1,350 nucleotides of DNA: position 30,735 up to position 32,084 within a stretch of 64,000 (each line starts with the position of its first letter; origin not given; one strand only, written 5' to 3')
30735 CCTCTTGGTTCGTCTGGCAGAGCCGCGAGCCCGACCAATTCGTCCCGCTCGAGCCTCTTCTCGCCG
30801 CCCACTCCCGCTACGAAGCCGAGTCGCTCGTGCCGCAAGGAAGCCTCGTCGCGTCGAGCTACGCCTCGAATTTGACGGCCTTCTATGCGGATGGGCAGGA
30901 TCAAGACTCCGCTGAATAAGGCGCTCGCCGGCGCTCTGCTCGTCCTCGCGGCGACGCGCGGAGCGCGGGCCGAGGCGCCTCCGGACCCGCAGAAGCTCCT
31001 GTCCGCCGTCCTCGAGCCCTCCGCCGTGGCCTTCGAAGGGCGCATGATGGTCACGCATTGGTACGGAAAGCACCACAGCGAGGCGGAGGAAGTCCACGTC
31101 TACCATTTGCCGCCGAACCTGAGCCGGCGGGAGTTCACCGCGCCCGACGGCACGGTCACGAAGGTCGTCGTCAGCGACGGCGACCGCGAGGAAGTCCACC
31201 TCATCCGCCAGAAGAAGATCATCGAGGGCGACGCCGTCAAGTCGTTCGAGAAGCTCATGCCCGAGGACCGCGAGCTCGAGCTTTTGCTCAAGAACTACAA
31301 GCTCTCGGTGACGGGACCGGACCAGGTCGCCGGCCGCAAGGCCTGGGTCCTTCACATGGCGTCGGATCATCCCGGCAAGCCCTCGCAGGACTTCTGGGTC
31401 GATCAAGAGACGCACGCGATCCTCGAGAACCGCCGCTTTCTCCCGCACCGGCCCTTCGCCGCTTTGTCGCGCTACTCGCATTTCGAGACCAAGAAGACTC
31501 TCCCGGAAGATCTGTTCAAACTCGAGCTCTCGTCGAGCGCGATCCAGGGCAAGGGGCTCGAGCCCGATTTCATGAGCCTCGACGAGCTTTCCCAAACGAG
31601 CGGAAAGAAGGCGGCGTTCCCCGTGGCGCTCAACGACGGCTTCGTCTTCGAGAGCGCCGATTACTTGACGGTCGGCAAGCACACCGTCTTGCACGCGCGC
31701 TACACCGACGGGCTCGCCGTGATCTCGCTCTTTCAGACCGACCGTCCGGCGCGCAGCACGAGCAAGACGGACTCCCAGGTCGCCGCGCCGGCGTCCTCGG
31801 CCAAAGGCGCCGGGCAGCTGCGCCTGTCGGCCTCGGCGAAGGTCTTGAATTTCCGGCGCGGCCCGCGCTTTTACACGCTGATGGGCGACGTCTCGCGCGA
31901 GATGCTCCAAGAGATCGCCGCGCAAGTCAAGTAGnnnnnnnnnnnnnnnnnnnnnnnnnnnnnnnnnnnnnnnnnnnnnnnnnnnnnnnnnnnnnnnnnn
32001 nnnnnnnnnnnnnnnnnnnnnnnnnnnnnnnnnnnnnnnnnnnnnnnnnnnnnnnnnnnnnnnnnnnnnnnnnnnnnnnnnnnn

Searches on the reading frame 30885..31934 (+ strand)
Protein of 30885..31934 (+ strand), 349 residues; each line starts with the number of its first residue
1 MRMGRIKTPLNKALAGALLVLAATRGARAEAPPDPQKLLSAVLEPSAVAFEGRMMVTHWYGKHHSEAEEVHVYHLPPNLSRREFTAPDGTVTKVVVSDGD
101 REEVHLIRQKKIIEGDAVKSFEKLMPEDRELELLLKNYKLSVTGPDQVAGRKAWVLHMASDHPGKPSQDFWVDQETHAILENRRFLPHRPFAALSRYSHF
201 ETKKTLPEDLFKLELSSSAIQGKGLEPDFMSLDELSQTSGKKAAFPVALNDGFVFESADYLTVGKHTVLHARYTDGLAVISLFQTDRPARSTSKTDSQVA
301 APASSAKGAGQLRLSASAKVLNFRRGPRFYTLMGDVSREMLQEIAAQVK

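Call 9: search_protein_families(library=pfam, proteins=[window:30885-31934:+], max_evalue=0.01)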
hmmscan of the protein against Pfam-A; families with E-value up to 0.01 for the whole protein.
window:30885-31934:+ (349 aa): 2 families
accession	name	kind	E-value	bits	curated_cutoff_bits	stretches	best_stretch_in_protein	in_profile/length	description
PF03888.20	MucB_RseB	-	4.1e-05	23.7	22.3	1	88-180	52-143/178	MucB/RseB N-terminal domain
PF17188.9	MucB_RseB_C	-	0.0027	18.2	30.1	0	262-348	25-96/97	MucB/RseB C-terminal domain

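Call 29: search_protein_families(library=ncbifam, proteins=[window:30885-31934:+], max_evalue=0.001)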
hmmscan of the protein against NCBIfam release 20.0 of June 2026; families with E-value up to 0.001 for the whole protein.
window:30885-31934:+ (349 aa): 0 families

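Call 34: find_homologous_proteins(query=window:30885-31931:+)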
Query window:30885-31931:+ (349 aa): 94 proteins with E <= 0.001 among 7231 candidates.
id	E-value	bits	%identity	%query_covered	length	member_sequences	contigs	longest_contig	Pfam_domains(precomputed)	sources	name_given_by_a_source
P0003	3.5e-228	774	100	100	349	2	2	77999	-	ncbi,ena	-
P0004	8.1e-137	474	67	91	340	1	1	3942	PF03888.21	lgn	-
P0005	2.4e-119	416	59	91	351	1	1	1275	PF03888.21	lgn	-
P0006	2.7e-115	403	58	91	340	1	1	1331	PF03888.21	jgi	jgi:outer membrane lipoprotein-sorting protein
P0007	7.4e-115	402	57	99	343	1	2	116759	PF03888.21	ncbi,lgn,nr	ncbi:MAG: hypothetical protein HY077_17590 [Elusimicrobia bacterium]|nr:hypothetical protein [Elusim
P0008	1.6e-112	394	58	95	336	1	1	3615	-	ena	-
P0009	4.4e-112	393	57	95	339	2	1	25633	-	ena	-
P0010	2.1e-108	380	56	92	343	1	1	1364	PF03888.21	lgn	-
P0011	5.0e-108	379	52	96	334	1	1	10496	PF03888.21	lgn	-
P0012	4.8e-104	366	53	99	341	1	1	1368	-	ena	-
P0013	1.0e-102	362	54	90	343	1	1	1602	-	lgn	-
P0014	5.0e-102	359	54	89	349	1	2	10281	PF17188.10,PF03888.21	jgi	jgi:negative regulator of sigma E activity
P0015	2.0e-101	357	54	91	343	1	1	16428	PF03888.21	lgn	-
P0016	3.6e-101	357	52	90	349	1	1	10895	PF03888.21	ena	-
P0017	3.7e-101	357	53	99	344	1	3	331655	-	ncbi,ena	-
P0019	5.7e-100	353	55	89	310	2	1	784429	-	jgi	jgi:outer membrane lipoprotein-sorting protein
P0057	2.0e-85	305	46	85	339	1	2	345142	-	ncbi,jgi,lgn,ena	jgi:outer membrane lipoprotein-sorting protein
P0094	2.4e-73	265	43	95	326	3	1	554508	PF03888.21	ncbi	ncbi:MAG: sigma-E factor regulatory protein RseB domain-containing protein [Elusimicrobiota bacteriu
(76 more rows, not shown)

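Call 35: find_encoding_contigs(protein=P0003, flank=10000, max_places=2)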
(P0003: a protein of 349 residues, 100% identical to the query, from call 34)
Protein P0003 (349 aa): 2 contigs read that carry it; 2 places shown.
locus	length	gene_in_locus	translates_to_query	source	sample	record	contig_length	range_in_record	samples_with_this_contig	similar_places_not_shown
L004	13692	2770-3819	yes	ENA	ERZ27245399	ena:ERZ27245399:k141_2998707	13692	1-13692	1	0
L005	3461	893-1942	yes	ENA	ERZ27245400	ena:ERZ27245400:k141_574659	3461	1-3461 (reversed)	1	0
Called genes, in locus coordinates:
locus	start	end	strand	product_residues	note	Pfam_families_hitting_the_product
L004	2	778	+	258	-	PF02786:CPSase_L_D2 (faint), PF02222:ATP-grasp (faint), PF07478:Dala_Dala_lig_C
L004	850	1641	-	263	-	PF00106:adh_short, PF08659:KR, PF13561:adh_short_C2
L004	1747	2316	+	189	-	PF04542:Sigma70_r2, PF08281:Sigma70_r4_2, PF04545:Sigma70_r4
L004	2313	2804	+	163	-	PF13490:zf-HC2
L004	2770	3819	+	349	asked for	-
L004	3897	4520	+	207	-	-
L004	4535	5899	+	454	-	PF00474:SSF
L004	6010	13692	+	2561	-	?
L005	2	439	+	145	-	?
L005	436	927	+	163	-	PF13490:zf-HC2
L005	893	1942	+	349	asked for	-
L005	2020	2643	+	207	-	-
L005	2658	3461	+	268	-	?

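Call 36: find_encoding_contigs(protein=P0007, flank=10000, max_places=2)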
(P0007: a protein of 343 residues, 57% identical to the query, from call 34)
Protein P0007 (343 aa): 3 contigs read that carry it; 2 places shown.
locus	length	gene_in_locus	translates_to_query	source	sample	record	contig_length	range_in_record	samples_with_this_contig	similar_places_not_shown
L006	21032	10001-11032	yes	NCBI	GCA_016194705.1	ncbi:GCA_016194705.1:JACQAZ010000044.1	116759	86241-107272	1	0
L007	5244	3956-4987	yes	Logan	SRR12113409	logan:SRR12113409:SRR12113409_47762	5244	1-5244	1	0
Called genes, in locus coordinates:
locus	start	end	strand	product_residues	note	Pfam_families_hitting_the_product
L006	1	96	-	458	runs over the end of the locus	PF02878:PGM_PMM_I, PF02879:PGM_PMM_II, PF02880:PGM_PMM_III, PF00408:PGM_PMM_IV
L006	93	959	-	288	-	PF00809:Pterin_bind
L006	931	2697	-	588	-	PF06480:FtsH_ext (weak), PF00004:AAA, PF17862:AAA_lid_3, PF01434:Peptidase_M41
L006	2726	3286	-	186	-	PF00156:Pribosyltran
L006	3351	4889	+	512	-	PF00072:Response_reg, PF00512:HisKA, PF02518:HATPase_c, PF00072:Response_reg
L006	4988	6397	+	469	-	PF00004:AAA, PF17862:AAA_lid_3 (weak)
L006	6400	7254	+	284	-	-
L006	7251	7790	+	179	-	PF01661:Macro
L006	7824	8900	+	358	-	PF01820:Dala_Dala_lig_N, PF02222:ATP-grasp (faint), PF02786:CPSase_L_D2 (weak), PF07478:Dala_Dala_lig_C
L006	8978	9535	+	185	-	PF04542:Sigma70_r2, PF08281:Sigma70_r4_2, PF04545:Sigma70_r4 (weak)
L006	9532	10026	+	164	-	PF13490:zf-HC2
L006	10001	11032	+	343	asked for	PF03888:MucB_RseB (weak)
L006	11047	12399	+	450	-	PF00474:SSF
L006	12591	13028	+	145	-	PF13432:TPR_16 (faint)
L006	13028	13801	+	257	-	PF01925:TauE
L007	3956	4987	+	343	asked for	PF03888:MucB_RseB (weak)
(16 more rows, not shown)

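Call 38: find_encoding_contigs(protein=P0017, flank=10000, max_places=1)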
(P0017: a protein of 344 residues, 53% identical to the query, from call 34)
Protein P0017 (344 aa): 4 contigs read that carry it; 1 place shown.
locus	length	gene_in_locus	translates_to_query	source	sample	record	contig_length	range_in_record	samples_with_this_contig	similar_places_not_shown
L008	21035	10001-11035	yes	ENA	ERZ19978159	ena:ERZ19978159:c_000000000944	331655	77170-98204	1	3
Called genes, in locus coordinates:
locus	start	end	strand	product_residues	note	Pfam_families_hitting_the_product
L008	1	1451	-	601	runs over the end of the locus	PF06480:FtsH_ext, PF00004:AAA, PF17862:AAA_lid_3, PF01434:Peptidase_M41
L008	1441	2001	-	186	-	PF00156:Pribosyltran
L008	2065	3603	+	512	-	PF00072:Response_reg, PF00512:HisKA, PF02518:HATPase_c, PF13581:HATPase_c_2 (weak), PF00072:Response_reg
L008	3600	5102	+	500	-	PF00004:AAA, PF17862:AAA_lid_3 (faint)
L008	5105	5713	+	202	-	-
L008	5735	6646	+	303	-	-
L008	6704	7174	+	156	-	-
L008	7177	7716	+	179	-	PF01661:Macro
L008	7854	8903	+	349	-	PF01820:Dala_Dala_lig_N, PF02786:CPSase_L_D2, PF02222:ATP-grasp, PF07478:Dala_Dala_lig_C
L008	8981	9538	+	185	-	PF04542:Sigma70_r2, PF08281:Sigma70_r4_2, PF04545:Sigma70_r4 (weak)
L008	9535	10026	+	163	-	PF13490:zf-HC2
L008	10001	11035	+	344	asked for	-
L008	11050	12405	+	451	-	PF00474:SSF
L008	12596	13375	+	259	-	PF01925:TauE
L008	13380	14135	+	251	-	-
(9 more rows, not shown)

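Call 39: find_encoding_contigs(protein=P0019, flank=10000, max_places=1)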
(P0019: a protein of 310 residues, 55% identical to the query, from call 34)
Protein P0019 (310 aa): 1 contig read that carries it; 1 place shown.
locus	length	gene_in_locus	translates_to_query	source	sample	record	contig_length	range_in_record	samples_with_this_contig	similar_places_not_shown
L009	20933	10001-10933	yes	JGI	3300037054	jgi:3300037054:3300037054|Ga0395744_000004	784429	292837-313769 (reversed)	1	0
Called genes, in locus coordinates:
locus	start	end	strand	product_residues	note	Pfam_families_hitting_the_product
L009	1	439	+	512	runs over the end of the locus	PF00072:Response_reg, PF00512:HisKA, PF02518:HATPase_c, PF00072:Response_reg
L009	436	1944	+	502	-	PF00004:AAA, PF17862:AAA_lid_3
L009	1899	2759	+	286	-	-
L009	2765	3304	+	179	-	PF01661:Macro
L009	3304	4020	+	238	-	PF01925:TauE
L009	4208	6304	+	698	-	PF09852:DUF2079, PF08238:Sel1 (weak)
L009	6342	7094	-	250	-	PF00561:Abhydrolase_1, PF12697:Abhydrolase_6, PF12146:Hydrolase_4 (faint)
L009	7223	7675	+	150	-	-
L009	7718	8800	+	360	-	PF01820:Dala_Dala_lig_N, PF02786:CPSase_L_D2, PF02222:ATP-grasp (weak), PF07478:Dala_Dala_lig_C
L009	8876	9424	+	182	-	PF04542:Sigma70_r2, PF08281:Sigma70_r4_2, PF04545:Sigma70_r4 (weak)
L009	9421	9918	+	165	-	PF13490:zf-HC2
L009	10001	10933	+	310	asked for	-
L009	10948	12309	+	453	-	PF00474:SSF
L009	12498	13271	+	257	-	PF01925:TauE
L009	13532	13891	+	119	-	PF05198:IF3_N, PF00707:IF3_C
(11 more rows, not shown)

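Call 40: find_encoding_contigs(protein=P0009, flank=10000, max_places=1)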
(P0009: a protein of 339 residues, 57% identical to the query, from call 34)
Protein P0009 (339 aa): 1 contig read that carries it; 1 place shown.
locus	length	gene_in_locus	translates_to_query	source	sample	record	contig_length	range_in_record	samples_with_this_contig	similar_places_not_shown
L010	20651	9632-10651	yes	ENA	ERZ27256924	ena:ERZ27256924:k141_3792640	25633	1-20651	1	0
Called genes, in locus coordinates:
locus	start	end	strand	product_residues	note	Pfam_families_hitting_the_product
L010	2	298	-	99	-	?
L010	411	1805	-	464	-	PF02878:PGM_PMM_I, PF02879:PGM_PMM_II, PF02880:PGM_PMM_III, PF00408:PGM_PMM_IV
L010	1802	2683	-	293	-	PF00809:Pterin_bind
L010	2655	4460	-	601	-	PF06480:FtsH_ext (weak), PF00004:AAA, PF17862:AAA_lid_3, PF01434:Peptidase_M41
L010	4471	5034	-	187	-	PF00156:Pribosyltran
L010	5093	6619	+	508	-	PF00072:Response_reg, PF00512:HisKA, PF02518:HATPase_c, PF00072:Response_reg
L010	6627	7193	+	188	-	PF01661:Macro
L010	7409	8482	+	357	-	PF01820:Dala_Dala_lig_N, PF02222:ATP-grasp (faint), PF02786:CPSase_L_D2 (faint), PF07478:Dala_Dala_lig_C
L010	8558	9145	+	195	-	PF04542:Sigma70_r2, PF08281:Sigma70_r4_2, PF04545:Sigma70_r4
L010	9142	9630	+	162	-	PF13490:zf-HC2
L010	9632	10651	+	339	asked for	-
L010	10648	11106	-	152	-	PF00027:cNMP_binding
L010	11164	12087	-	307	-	PF19572:PorV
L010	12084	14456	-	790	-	PF00041:fn3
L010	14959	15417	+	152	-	PF05198:IF3_N, PF00707:IF3_C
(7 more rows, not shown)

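Call 76: predict_structure(alignment_id=A2)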
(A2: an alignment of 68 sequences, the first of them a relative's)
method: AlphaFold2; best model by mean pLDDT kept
length: 349 residues; sequences in the alignment: 68
mean_pLDDT: 86.2   pTM: 0.82
mean pLDDT of the five models: 86.2, 84.3, 84.3, 83.8, 82.9
residues with pLDDT >= 90: 239; 70-90: 49; 50-70: 34; < 50: 27
segments of 3 or more residues with pLDDT < 50: 1-3, 293-316
pLDDT, mean of each block of 10 residues (from residue 1): 53 66 71 97 95 94 89 97 96 95 93 85 88 97 96 98 96 98 90 94 97 78 72 96 95 96 93 96 91 45 36 54 94 93 94
secondary structure, 60 per line:
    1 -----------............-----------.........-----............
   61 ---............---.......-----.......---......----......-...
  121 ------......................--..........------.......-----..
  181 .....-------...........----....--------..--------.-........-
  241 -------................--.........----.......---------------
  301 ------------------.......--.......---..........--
elements in order: H12-23 H35-43 E49-60 E64-75 E79-85 E91-97 E101-106 E111-116 H127-137 E138-148 E151-160 E167-173 E179-185 E193-203 H208-211 H232-239 E253-263 E266-274 E279-285 E319-325 E328-334 H338-347

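Call 78: fold_search(model_id=the predicted structure, library=pdb)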
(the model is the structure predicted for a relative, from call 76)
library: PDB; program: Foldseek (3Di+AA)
matches with E <= 10: 1171; with E <= 0.001: 86
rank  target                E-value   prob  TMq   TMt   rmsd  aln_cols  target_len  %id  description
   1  2v42_A                2.1e-15  1.00  0.62  0.73   5.5       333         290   16  Crystal structure of RseB: a sensor for periplasmic stress response in E. coli (released 2007-08-28)
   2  2v42_B                8.0e-15  1.00  0.57  0.70   6.9       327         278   16  Crystal structure of RseB: a sensor for periplasmic stress response in E. coli (released 2007-08-28)
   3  2v43_C                8.4e-15  1.00  0.59  0.72   8.6       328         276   16  Crystal structure of RseB: a sensor for periplasmic stress response in E. coli (released 2007-08-28)
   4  2v43_B                2.9e-14  1.00  0.61  0.75   7.9       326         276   16  Crystal structure of RseB: a sensor for periplasmic stress response in E. coli (released 2007-08-28)
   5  3m4w_A                3.4e-14  1.00  0.59  0.71   6.0       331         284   17  Structural basis for the negative regulation of bacterial stress response by RseB (released 2010-05-05)
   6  3m4w_C                5.9e-14  1.00  0.59  0.72   5.3       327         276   15  Structural basis for the negative regulation of bacterial stress response by RseB (released 2010-05-05)
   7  2p4b_A                1.4e-13  1.00  0.60  0.72   7.8       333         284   16  Crystal structure of E.coli RseB (released 2007-05-22)
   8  6in8                  3.2e-13  1.00  0.48  0.58   7.0       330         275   16  Crystal structure of MucB (released 2019-07-24)
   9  6in9_A                3.5e-13  1.00  0.54  0.67   8.0       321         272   15  Crystal structure of MucB in complex with MucA(peri) (released 2019-07-24)
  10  3m4w_D                5.0e-13  1.00  0.52  0.66   9.6       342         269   14  Structural basis for the negative regulation of bacterial stress response by RseB (released 2010-05-05)
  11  2p4b_C                6.2e-13  1.00  0.55  0.72   6.8       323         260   16  Crystal structure of E.coli RseB (released 2007-05-22)
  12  6jau_A                7.6e-13  1.00  0.56  0.68   6.0       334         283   14  The complex structure of Pseudomonas aeruginosa MucA/MucB. (released 2020-01-29)
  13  2v43_A                1.3e-12  1.00  0.57  0.74   6.6       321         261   15  Crystal structure of RseB: a sensor for periplasmic stress response in E. coli (released 2007-08-28)
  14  6in9_B                4.5e-12  1.00  0.52  0.66   7.7       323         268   14  Crystal structure of MucB in complex with MucA(peri) (released 2019-07-24)
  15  2p4b_B                1.5e-11  1.00  0.56  0.73   7.5       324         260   15  Crystal structure of E.coli RseB (released 2007-05-22)
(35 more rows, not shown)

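Call 96: find_encoding_contigs(protein=P0057, flank=10000, max_places=1)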
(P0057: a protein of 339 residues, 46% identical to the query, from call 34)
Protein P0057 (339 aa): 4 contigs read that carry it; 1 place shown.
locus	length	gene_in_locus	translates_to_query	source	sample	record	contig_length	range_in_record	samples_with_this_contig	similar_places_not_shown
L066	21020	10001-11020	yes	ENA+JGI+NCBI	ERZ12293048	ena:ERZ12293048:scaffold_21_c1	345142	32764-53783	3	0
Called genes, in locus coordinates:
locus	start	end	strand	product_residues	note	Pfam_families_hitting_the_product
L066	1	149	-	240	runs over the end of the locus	PF03740:PdxJ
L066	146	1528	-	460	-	PF02878:PGM_PMM_I, PF02879:PGM_PMM_II, PF02880:PGM_PMM_III, PF00408:PGM_PMM_IV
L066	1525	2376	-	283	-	PF00809:Pterin_bind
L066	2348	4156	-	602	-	PF06480:FtsH_ext, PF00004:AAA, PF07728:AAA_5 (faint), PF17862:AAA_lid_3, PF01434:Peptidase_M41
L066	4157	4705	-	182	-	PF00156:Pribosyltran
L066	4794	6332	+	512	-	PF00072:Response_reg, PF00512:HisKA, PF02518:HATPase_c, PF00072:Response_reg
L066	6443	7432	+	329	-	PF02417:Chromate_transp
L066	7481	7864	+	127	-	PF00072:Response_reg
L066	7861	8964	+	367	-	PF01820:Dala_Dala_lig_N, PF13549:ATP-grasp_5 (faint), PF02786:CPSase_L_D2 (weak), PF02222:ATP-grasp (faint), PF07478:Dala_Dala_lig_C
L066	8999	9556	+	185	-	PF04542:Sigma70_r2, PF08281:Sigma70_r4_2, PF04545:Sigma70_r4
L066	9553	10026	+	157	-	PF13490:zf-HC2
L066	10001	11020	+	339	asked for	-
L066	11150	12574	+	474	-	PF00474:SSF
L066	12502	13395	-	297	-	PF03631:Virul_fac_BrkB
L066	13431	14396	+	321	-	PF01145:Band_7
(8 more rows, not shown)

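Call 97: find_encoding_contigs(protein=P0094, flank=10000, max_places=1)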
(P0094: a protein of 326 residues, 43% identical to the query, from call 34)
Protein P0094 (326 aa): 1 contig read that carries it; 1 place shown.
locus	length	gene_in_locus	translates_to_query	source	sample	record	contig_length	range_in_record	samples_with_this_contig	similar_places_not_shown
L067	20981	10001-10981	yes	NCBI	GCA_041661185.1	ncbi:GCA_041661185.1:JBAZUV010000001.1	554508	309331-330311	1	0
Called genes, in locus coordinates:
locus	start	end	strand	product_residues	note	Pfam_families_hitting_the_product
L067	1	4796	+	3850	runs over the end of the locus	PF01344:Kelch_1, PF24681:Kelch_KLHDC2_KLHL20_DRC7, PF25210:Kelch_FKB95, PF01344:Kelch_1, PF13964:Beta-prop_Calicin, PF25210:Kelch_FKB95, PF13964:Beta-prop_Calicin, PF01344:Kelch_1, +45 more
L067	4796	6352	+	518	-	PF03687:UPF0164 (weak), PF07719:TPR_2 (faint), PF00515:TPR_1 (faint), PF13414:TPR_11 (faint), PF14559:TPR_19 (weak)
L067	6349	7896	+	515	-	PF14841:FliG_M (weak), PF01706:FliG_C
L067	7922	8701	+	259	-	PF20560:MotA_N (weak), PF01618:MotA_ExbB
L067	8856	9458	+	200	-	PF04542:Sigma70_r2, PF08281:Sigma70_r4_2, PF04545:Sigma70_r4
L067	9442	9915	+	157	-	PF13490:zf-HC2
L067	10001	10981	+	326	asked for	PF03888:MucB_RseB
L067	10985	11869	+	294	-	PF00512:HisKA, PF02518:HATPase_c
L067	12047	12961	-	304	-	PF01544:CorA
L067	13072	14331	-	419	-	PF01566:Nramp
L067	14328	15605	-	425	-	PF03448:MgtE_N, PF00571:CBS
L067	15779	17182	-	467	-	-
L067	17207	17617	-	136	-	PF01451:LMWPc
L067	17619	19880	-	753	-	PF00982:Glyco_transf_20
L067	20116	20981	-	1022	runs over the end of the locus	PF00873:ACR_tran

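Call 102: search_protein_families(library=padloc, proteins=[window:30885-31931:+], max_evalue=0.001)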
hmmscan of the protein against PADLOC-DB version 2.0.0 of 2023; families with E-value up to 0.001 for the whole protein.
window:30885-31931:+ (349 aa): 0 families
